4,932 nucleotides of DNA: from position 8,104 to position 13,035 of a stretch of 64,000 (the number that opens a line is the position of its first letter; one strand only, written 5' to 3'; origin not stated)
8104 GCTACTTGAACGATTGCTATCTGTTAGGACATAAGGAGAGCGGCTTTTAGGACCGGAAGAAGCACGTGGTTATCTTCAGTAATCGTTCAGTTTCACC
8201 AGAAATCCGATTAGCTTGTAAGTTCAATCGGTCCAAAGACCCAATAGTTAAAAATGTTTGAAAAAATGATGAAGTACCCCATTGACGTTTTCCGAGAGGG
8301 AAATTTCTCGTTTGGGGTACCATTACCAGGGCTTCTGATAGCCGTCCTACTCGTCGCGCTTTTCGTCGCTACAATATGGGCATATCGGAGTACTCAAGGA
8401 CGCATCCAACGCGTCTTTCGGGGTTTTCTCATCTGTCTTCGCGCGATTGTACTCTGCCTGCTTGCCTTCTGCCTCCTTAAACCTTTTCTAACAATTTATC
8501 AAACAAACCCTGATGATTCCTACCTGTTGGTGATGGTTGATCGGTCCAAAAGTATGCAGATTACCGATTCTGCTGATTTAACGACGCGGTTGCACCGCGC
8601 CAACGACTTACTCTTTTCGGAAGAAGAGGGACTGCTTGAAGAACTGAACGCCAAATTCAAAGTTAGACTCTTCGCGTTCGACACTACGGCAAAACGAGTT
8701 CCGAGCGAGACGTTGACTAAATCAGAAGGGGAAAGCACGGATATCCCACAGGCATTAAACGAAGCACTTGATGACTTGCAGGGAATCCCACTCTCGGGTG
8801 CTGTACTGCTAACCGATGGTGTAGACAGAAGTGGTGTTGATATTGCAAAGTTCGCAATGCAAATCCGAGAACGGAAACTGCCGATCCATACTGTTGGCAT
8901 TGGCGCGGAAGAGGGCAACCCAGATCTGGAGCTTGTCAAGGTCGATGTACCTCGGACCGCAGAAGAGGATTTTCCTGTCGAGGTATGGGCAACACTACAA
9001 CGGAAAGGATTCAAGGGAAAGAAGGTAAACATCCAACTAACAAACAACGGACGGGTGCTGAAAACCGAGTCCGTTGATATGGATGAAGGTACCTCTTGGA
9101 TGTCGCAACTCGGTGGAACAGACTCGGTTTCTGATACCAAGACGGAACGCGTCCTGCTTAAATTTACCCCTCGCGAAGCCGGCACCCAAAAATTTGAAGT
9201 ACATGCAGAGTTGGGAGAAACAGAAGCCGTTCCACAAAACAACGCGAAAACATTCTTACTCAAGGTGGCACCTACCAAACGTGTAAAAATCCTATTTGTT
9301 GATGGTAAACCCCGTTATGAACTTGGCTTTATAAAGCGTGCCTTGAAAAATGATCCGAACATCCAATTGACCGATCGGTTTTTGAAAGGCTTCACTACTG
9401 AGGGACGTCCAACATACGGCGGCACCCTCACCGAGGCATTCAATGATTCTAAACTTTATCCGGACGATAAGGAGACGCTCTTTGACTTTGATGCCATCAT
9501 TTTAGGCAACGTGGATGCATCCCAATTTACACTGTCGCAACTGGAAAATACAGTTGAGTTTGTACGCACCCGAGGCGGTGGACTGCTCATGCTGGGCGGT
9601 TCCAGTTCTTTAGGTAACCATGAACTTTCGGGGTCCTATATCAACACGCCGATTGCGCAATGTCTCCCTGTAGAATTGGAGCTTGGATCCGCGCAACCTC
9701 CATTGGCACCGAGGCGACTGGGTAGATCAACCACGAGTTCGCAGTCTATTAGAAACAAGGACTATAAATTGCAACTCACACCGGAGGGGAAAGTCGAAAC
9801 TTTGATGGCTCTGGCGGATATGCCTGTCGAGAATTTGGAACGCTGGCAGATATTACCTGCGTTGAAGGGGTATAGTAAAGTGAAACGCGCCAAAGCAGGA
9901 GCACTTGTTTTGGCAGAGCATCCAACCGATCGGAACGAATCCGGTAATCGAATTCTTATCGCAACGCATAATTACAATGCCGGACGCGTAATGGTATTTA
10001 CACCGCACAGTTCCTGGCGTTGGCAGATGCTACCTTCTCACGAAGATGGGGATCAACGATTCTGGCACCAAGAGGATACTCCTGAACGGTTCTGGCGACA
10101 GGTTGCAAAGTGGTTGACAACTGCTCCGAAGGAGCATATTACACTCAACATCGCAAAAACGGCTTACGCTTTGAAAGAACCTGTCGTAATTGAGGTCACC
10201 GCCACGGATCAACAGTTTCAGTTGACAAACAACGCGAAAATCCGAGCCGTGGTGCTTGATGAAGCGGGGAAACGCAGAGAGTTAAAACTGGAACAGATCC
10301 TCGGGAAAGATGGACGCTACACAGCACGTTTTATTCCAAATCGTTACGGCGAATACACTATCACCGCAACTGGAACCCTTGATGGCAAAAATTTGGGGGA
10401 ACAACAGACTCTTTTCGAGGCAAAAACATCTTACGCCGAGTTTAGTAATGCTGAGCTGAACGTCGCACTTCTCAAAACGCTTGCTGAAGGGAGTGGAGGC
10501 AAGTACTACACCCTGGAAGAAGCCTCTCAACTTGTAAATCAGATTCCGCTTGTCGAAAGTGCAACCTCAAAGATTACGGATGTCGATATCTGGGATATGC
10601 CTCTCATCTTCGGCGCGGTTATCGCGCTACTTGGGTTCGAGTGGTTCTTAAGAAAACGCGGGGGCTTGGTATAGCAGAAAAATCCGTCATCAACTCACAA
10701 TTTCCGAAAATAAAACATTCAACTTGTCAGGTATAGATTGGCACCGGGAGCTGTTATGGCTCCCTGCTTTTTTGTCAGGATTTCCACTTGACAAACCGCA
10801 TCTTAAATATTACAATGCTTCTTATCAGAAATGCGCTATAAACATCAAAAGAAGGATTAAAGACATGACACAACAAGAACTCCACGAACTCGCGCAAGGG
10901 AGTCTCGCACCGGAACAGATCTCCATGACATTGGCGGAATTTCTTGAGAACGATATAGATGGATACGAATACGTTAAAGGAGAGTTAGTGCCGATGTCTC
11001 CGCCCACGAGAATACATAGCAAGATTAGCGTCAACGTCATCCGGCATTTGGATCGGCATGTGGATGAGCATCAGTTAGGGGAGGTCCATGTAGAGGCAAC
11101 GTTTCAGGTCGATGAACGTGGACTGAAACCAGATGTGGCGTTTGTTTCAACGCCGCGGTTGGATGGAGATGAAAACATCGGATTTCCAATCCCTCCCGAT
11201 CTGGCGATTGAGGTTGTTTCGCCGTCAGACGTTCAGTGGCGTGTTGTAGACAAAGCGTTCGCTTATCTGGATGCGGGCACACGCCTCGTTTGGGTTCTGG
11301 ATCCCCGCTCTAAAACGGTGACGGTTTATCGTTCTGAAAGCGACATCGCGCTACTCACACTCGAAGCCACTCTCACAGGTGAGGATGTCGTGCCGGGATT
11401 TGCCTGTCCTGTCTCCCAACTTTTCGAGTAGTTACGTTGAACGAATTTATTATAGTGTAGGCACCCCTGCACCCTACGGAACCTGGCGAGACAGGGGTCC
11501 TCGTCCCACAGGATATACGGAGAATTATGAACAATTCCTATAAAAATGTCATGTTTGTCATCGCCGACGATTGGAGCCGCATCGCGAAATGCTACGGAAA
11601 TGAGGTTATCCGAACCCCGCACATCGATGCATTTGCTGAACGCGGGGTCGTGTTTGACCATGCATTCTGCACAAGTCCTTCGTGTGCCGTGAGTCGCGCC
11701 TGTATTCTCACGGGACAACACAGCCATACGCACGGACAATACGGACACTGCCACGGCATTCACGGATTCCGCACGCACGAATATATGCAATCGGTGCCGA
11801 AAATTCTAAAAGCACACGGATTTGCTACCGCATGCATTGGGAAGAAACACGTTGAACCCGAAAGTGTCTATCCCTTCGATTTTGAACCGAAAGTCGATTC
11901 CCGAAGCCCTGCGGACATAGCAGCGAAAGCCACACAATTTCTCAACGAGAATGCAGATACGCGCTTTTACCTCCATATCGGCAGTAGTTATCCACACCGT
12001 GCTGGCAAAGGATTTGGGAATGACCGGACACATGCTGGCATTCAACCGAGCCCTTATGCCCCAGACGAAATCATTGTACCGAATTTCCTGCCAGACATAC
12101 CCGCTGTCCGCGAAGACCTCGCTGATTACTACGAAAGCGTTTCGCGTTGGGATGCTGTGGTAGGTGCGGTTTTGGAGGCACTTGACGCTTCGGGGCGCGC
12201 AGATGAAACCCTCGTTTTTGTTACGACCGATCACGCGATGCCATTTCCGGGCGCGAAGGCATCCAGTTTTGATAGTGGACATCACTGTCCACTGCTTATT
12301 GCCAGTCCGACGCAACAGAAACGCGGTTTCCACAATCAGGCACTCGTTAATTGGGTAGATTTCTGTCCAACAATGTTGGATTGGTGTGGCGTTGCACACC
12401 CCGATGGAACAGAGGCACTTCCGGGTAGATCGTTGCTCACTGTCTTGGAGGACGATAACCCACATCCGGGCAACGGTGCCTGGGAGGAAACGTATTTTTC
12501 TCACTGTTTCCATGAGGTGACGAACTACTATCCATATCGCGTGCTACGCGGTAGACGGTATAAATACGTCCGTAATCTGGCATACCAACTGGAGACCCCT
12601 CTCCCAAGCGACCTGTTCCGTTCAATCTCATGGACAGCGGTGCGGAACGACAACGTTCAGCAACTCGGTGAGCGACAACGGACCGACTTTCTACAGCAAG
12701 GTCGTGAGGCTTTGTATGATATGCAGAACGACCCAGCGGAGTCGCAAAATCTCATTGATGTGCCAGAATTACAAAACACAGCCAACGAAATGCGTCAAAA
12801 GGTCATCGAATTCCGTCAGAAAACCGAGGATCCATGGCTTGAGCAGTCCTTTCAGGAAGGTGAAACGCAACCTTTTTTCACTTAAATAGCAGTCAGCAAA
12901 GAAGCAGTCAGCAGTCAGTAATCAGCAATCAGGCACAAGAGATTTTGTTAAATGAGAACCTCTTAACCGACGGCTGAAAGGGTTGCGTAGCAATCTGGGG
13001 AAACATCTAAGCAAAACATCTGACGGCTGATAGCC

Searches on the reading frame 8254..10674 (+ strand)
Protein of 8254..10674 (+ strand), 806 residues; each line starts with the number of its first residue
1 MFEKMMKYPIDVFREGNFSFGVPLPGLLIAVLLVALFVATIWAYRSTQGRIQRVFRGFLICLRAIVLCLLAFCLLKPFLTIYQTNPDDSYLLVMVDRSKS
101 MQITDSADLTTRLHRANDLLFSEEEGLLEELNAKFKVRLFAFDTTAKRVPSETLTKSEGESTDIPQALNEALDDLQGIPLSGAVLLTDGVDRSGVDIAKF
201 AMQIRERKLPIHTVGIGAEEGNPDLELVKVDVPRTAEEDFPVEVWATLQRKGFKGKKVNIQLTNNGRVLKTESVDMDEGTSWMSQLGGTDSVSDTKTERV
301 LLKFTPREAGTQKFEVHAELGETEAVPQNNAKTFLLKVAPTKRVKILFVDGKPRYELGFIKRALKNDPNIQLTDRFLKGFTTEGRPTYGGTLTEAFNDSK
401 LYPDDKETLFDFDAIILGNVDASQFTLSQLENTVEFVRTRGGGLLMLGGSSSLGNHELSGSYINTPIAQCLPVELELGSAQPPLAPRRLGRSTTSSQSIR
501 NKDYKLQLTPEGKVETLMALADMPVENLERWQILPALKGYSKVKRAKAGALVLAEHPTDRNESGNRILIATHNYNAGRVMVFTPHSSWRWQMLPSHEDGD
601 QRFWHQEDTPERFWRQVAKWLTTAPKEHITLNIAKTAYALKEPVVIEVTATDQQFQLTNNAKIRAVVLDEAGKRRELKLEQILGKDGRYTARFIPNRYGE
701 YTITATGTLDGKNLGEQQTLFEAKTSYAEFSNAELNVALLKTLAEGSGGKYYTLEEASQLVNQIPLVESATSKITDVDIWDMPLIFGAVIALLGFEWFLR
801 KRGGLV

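Call 4: search_protein_families(library=pfam, proteins=[window:8254-10674:+], max_evalue=0.01)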
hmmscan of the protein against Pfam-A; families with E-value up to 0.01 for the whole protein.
window:8254-10674:+ (806 aa): 2 families
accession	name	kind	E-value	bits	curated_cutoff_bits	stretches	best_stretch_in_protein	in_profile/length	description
PF07090.17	GATase1_like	-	8.7e-09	35.7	27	2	399-474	54-140/247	Putative glutamine amidotransferase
PF00630.25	Filamin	-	8e-05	23.8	26.9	0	640-705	19-80/93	Filamin/ABP280 repeat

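Call 5: search_protein_families(library=ncbifam, proteins=[window:8254-10674:+], max_evalue=0.01)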
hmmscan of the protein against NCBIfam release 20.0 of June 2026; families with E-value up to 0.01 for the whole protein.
window:8254-10674:+ (806 aa): 2 families
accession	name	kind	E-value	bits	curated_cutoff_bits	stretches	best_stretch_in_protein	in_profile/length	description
NF041940.1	choice_anch_X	domain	0.0016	18.1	25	0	686-705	16-35/37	choice-of-anchor X domain-containing protein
NF047506.1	VWA_BatB_Lepto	exception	0.002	17.3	350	0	54-121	51-116/324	VWA domain-containing protein BatB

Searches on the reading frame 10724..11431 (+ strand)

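Call 4: search_protein_families(library=pfam, proteins=[window:10724-11431:+], max_evalue=0.01)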
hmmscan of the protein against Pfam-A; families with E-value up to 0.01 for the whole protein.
window:10724-11431:+ (235 aa): 1 family
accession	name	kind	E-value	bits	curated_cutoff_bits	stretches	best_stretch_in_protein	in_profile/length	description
PF05685.18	Uma2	-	4.9e-34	117.7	27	1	75-230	9-171/172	Putative restriction endonuclease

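Call 5: search_protein_families(library=ncbifam, proteins=[window:10724-11431:+], max_evalue=0.01)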
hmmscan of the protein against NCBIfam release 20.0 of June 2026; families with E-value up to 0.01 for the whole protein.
window:10724-11431:+ (235 aa): 0 families

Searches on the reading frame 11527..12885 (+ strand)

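Call 4: search_protein_families(library=pfam, proteins=[window:11527-12885:+], max_evalue=0.01)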
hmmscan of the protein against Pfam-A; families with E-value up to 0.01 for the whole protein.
window:11527-12885:+ (452 aa): 4 families
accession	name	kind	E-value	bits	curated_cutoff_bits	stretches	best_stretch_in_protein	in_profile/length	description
PF00884.28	Sulfatase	-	1.5e-41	143.1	25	1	6-289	1-301/301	Sulfatase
PF16347.10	SGSH_C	-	1.8e-15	57.9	29.3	2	248-349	12-108/154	N-sulphoglucosamine sulphohydrolase, C-terminal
PF01663.27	Phosphodiest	-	2.2e-08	34.5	23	1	29-238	19-221/342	Type I phosphodiesterase / nucleotide pyrophosphatase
PF01676.23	Metalloenzyme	-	0.0092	15.9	24.3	0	195-265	163-227/252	Metalloenzyme superfamily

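Call 5: search_protein_families(library=ncbifam, proteins=[window:11527-12885:+], max_evalue=0.01)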
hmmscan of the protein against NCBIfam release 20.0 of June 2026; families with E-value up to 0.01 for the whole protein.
window:11527-12885:+ (452 aa): 4 families
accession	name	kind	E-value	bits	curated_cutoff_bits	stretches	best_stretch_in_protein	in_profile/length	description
NF010322.0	PRK13759.1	equivalog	5.9e-44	150.4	481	3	6-113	7-111/486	arylsulfatase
TIGR03417.1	chol_sulfatase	equivalog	1.6e-32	113.1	433.45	2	193-349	247-398/500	choline-sulfatase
NF045661.1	HdlasePehA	equivalog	1.1e-29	103.4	900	2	193-331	276-413/506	phosphoric/sulfuric ester hydrolase PehA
NF052527.1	Mn_arylsulf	exception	2.4e-21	76.2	850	2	7-112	3-106/479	manganese-dependent arylsulfatase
